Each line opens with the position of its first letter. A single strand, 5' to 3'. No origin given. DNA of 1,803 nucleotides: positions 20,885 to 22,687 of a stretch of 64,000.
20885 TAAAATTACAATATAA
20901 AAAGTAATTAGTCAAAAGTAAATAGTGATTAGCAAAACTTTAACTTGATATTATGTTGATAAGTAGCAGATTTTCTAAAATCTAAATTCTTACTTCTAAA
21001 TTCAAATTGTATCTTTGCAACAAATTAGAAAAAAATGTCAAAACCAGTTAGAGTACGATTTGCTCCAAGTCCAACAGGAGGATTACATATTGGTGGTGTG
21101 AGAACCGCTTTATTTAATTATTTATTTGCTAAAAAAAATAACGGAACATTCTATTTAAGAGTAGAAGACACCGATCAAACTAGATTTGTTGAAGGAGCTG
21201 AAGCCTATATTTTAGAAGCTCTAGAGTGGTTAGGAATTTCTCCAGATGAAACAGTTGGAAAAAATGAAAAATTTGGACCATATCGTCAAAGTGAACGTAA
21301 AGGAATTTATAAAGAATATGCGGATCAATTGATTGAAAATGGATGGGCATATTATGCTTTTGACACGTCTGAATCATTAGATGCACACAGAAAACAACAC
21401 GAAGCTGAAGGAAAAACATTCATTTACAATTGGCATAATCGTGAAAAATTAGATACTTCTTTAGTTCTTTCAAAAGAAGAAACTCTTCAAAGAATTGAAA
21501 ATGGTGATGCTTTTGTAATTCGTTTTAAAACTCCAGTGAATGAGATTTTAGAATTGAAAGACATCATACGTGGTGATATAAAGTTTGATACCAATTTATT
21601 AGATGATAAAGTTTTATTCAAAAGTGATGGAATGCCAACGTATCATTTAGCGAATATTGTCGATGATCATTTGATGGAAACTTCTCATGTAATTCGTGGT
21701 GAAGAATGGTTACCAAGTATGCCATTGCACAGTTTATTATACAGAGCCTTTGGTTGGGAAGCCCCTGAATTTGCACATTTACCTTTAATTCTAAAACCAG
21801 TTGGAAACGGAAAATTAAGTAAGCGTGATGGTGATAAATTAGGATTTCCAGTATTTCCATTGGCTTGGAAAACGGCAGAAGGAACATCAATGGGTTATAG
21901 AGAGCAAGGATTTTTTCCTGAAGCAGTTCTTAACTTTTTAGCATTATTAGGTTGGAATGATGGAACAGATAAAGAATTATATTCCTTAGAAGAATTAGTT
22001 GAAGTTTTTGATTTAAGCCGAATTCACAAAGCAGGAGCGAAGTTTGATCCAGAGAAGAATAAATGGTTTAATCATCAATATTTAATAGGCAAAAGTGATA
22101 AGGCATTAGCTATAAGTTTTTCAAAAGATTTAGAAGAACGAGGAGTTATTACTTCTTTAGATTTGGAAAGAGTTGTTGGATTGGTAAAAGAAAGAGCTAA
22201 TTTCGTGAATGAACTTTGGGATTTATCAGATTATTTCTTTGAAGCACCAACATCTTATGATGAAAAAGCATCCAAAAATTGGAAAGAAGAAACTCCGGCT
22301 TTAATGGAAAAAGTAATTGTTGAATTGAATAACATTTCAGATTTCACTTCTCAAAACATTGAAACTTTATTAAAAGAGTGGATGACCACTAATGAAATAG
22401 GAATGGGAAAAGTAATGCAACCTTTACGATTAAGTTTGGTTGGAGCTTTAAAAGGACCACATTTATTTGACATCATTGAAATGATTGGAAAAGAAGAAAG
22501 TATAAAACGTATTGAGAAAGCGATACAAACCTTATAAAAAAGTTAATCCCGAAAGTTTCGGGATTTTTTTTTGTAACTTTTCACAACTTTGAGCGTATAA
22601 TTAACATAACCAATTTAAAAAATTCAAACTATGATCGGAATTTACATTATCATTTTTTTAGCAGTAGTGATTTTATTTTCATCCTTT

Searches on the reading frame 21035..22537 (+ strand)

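Call 21: search_protein_families(library=ncbifam, proteins=[window:21035-22537:+])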
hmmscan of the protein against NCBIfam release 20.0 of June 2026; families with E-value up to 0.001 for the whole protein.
window:21035-22537:+ (500 aa): 10 families
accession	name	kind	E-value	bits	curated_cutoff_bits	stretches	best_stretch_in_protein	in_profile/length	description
TIGR00464.1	gltX_bact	equivalog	4.8e-147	490.7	289.95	1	5-497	2-468/470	glutamate--tRNA ligase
NF004315.1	PRK05710.1-4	equivalog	2.7e-52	177.9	250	1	8-268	2-255/274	tRNA glutamyl-Q(34) synthetase GluQRS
TIGR03838.1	queuosine_YadB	equivalog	6e-52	176.7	276.7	1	6-266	2-235/272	tRNA glutamyl-Q(34) synthetase GluQRS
NF004314.0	PRK05710.1-3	equivalog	1.4e-47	162.5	256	1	3-265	5-237/297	tRNA glutamyl-Q(34) synthetase GluQRS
NF004313.0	PRK05710.1-2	equivalog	1.1e-36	126.5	380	1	4-267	4-248/299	tRNA glutamyl-Q(34) synthetase GluQRS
NF003169.0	PRK04156.1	equivalog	1.2e-36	126.5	516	1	4-249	101-329/567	glutamate--tRNA ligase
TIGR00463.1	gltX_arch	equivalog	4.1e-33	114.7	401.75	1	5-306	94-376/560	glutamate--tRNA ligase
NF004312.0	PRK05710.1-1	equivalog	1.5e-32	113.2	453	1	8-265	17-241/306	tRNA glutamyl-Q(34) synthetase GluQRS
TIGR00440.1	glnS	equivalog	3.9e-14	52.4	425.8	1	5-237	1-219/524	glutamine--tRNA ligase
NF011291.0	PRK14703.1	equivalog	7.5e-12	44.3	681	1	5-132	32-151/769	glutamine--tRNA ligase/YqeY domain fusion protein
